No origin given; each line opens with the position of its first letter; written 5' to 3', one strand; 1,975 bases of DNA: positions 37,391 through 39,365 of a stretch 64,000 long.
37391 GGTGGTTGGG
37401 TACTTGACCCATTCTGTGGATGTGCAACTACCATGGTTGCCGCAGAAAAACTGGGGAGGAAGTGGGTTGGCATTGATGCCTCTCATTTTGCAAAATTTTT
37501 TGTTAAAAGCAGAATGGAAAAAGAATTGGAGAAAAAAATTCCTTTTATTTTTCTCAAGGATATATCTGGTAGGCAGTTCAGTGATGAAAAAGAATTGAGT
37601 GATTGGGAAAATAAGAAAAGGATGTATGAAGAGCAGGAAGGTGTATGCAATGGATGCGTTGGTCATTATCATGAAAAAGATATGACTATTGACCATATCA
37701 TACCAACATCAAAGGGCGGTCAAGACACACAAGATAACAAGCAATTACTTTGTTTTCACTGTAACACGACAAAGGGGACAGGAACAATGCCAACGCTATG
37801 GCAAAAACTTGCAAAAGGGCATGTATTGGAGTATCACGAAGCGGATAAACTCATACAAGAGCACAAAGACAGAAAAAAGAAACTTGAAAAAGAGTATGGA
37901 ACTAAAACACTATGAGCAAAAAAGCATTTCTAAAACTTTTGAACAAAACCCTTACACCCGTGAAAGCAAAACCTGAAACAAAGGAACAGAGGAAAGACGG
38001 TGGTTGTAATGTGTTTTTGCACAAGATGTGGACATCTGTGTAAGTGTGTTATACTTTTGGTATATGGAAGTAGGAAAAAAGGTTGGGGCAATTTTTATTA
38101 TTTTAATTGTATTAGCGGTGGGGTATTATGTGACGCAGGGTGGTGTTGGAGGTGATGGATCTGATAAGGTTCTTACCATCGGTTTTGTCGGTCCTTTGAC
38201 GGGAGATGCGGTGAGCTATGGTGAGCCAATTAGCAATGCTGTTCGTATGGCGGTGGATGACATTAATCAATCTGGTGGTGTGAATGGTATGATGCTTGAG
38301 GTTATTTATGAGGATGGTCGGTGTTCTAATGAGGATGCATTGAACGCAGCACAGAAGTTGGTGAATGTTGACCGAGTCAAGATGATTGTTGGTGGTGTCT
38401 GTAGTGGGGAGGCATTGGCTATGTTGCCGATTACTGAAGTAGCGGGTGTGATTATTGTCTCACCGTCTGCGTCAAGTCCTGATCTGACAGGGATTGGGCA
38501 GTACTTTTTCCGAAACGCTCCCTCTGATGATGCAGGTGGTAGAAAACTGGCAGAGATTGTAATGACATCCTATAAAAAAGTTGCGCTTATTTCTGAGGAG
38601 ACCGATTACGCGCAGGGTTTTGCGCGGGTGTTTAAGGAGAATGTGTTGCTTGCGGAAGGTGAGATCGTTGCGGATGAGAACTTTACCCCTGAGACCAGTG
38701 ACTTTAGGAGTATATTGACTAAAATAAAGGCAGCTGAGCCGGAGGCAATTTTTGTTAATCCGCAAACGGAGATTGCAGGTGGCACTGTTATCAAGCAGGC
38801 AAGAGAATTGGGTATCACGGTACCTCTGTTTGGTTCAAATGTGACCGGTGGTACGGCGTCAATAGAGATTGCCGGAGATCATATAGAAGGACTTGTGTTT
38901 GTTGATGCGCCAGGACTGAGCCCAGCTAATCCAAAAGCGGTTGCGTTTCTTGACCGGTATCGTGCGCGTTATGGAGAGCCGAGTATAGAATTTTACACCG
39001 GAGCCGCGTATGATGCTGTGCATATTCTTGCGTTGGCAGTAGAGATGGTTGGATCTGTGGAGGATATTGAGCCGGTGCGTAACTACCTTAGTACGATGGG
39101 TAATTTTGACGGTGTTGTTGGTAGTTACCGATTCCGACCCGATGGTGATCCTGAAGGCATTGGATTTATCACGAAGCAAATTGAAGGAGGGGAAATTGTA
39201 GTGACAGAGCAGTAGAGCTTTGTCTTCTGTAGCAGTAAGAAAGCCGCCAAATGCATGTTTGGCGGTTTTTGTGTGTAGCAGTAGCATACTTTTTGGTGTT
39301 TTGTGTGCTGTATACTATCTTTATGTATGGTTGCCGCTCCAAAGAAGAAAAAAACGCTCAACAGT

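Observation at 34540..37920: A-rich ~3.4-kb islet of small membrane/STAS-like genes plus an MTase-HNH fusion, inserted between two large native genes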

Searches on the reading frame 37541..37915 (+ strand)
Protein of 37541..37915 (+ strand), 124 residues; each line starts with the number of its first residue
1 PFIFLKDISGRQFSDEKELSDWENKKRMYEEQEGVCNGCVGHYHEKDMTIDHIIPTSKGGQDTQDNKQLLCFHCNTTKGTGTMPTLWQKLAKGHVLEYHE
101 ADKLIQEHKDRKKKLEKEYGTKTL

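Call 99: search_protein_families(library=padloc, proteins=[window:37541-37915:+], max_evalue=0.001)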
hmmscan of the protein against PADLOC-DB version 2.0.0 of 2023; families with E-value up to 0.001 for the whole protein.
window:37541-37915:+ (124 aa): 14 families
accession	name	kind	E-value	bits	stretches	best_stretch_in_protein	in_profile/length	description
PDLC03418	REase_II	-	4.8e-09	33.8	1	24-78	315-369/372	Type II restriction enzyme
PDLC00973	Cas9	-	5.1e-09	33.2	1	17-118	586-696/830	CRISPR subtype II RNA-guided endonuclease Cas9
PDLC01256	Cas9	-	1.1e-07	29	1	22-115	500-593/711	"CAS-II-A,CAS-II-B,CAS-II-C; effector__SPE"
PDLC03431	REase_II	-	1.4e-06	26.1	1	49-79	177-207/246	Type II restriction enzyme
PDLC00353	PtuB1|PtuB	-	2.5e-05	22.2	1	23-73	40-85/196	Unknown function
PDLC01460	Cas9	-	4.3e-05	19.9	1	23-111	490-577/901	"CAS-II-A,CAS-II-B,CAS-II-C; effector__SPE"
PDLC00350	PtuB1|PtuB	-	9.1e-05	20.5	1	29-82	45-103/224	Unknown function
PDLC00975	Cas9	-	0.00017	18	1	20-110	583-678/1120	Cas9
PDLC03478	REase_II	-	0.00043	18.1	1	49-85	129-165/219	Type II restriction enzyme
PDLC00325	PtuB1|PtuB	-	0.00048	17.8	1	11-81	28-104/213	Unknown function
PDLC00332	PtuB1|PtuB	-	0.00065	17.6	1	24-76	38-89/212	Unknown function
PDLC00315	PtuB1|PtuB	-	0.00066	17.5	1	19-82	15-80/227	Unknown function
PDLC00337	PtuB1|PtuB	-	0.00071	17.5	1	17-80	40-106/216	Unknown function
PDLC02859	DpdF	-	0.00096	15.7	1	34-79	8-53/545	DpdF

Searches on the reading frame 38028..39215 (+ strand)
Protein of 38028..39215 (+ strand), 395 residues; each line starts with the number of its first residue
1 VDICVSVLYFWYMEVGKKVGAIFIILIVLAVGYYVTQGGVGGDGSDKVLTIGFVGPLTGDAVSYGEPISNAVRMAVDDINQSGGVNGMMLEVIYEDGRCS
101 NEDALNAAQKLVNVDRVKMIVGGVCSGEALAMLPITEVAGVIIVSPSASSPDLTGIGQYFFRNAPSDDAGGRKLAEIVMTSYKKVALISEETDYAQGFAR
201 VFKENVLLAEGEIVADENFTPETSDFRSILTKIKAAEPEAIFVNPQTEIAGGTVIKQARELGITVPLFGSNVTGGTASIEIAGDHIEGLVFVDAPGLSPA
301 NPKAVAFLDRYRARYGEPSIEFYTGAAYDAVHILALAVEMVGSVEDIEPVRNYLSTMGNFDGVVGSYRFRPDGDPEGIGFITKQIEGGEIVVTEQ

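Call 5: search_protein_families(library=pfam, proteins=[window:38028-39215:+], max_evalue=1)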
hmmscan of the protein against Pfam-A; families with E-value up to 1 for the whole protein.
window:38028-39215:+ (395 aa): 4 families
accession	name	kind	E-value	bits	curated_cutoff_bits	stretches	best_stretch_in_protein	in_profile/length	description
PF13458.12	Peripla_BP_6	-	2.7e-59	202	31.7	1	49-376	2-330/343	Periplasmic binding protein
PF01094.35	ANF_receptor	-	1.7e-31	110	25.4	1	70-375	4-340/353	Receptor family ligand binding region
PF13433.12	Peripla_BP_5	-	1e-20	74.7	27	1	51-354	3-306/363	Periplasmic binding protein domain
PF13377.12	Peripla_BP_3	-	0.046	14.2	26.5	1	191-266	26-102/167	Periplasmic binding protein-like domain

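Call 39: find_related_loci(query=window:38028-39215:+, collection=genome_contigs, flank=10000)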
Query window:38028-39215:+ (395 aa) in genome_contigs; peptide patterns used: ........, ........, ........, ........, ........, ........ (x = any residue, [..] = any of these).
218 stretches matched a pattern; 10 encode a relative of the query (tblastn E <= 1e-3); 10 distinct loci.
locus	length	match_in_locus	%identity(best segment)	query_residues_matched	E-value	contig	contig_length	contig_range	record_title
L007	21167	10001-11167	77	6-395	0e+0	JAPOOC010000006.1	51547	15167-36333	MAG: Candidatus Kaiserbacteria bacterium isolate APA_bin_25 c_000000246841, whole genome shotgun sequence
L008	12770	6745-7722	34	47-374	2e-48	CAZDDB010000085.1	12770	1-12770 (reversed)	MAG TPA_asm: uncultured Acidobacteriota bacterium isolate SRP119689_co1_321 genome assembly, contig: NODE_7206_length_12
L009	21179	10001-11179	31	6-394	3e-43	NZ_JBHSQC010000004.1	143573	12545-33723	Carnobacterium antarcticum strain CGMCC 1.15643 GCM70022137_21, whole genome shotgun sequence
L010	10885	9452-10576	31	24-394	4e-42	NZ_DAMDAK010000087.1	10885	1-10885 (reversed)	MAG: Carnobacterium sp. isolate CTOTU50254 NODE_368_length_10885_cov_2.683010, whole genome shotgun sequence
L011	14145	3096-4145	31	48-394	5e-40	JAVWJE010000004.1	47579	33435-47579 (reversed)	MAG: Carnobacterium sp. isolate CGS1Y3-bin15 NODE_469_length_47579_cov_5.810075, whole genome shotgun sequence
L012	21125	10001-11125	30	24-394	1e-39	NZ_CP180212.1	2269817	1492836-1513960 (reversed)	Carnobacterium sp. TMP28 isolate 11T.7.20.2 chromosome, complete genome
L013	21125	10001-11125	30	24-394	1e-38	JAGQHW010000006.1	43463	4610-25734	MAG: Carnobacterium sp. isolate HKST-UBA02 NODE_6_length_43463_cov_5.099756, whole genome shotgun sequence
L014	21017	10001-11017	25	44-371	1e-15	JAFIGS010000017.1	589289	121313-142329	MAG: Pseudolabrys sp. isolate HJP_bin35 k141_96440, whole genome shotgun sequence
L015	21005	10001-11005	25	48-371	3e-14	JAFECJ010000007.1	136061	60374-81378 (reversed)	MAG: Proteobacteria bacterium isolate SZAS-23 LIN-679__7__length-136061, whole genome shotgun sequence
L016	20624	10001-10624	25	41-241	3e-7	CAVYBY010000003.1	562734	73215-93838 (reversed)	MAG: uncultured Actinomycetes bacterium isolate MFD04944.bin.1.337 genome assembly, contig: contig_39644, whole genome s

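Call 45: search_protein_families(library=pfam, proteins=[L007:3782-4840:-, L007:6398-6964:+, L007:7176-7787:+, L007:7799-8287:+, L007:8497-9168:+, L007:9198-9887:+, L007:5131-5463:+, L007:3304-3525:+, L007:3522-3767:+], max_evalue=0.1)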
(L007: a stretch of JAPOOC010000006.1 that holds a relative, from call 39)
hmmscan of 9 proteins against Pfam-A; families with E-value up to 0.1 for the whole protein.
L007:3782-4840:- (352 aa): 0 families

L007:6398-6964:+ (188 aa): 1 family
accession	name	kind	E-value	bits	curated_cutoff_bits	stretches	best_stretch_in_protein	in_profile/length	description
PF13274.11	SocA_Panacea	-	1.6e-20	74.5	25.7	1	51-159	1-112/113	Antitoxin SocA-like, Panacea domain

L007:7176-7787:+ (203 aa): 2 families
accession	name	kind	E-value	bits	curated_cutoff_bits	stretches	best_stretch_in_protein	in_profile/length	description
PF13274.11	SocA_Panacea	-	4.6e-15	57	25.7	1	44-171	1-110/113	Antitoxin SocA-like, Panacea domain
PF04548.22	AIG1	-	0.097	12.4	27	0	128-160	126-158/212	AIG1 family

L007:7799-8287:+ (162 aa): 0 families

L007:8497-9168:+ (223 aa): 0 families

L007:9198-9887:+ (229 aa): 0 families

L007:5131-5463:+ (110 aa): 1 family
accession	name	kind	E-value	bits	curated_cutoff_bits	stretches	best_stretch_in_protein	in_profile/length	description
PF14213.11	DUF4325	-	0.012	15.7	23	1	39-67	19-47/64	STAS-like domain of unknown function (DUF4325)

L007:3304-3525:+ (73 aa): 2 families
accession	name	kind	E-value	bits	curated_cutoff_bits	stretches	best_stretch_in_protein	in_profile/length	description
PF12789.12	PTR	-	0.043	14.3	27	1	5-44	19-56/60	Phage tail repeat like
PF08673.15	RsbU_N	-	0.059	14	25.5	1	15-50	35-69/75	Phosphoserine phosphatase RsbU, N-terminal domain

L007:3522-3767:+ (81 aa): 0 families

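Call 99: search_protein_families(library=padloc, proteins=[L007:3782-4840:-, L007:7799-8287:+], max_evalue=0.001)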
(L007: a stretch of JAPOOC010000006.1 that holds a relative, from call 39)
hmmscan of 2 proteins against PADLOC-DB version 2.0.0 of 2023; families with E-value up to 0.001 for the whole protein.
L007:3782-4840:- (352 aa): 0 families

L007:7799-8287:+ (162 aa): 0 families
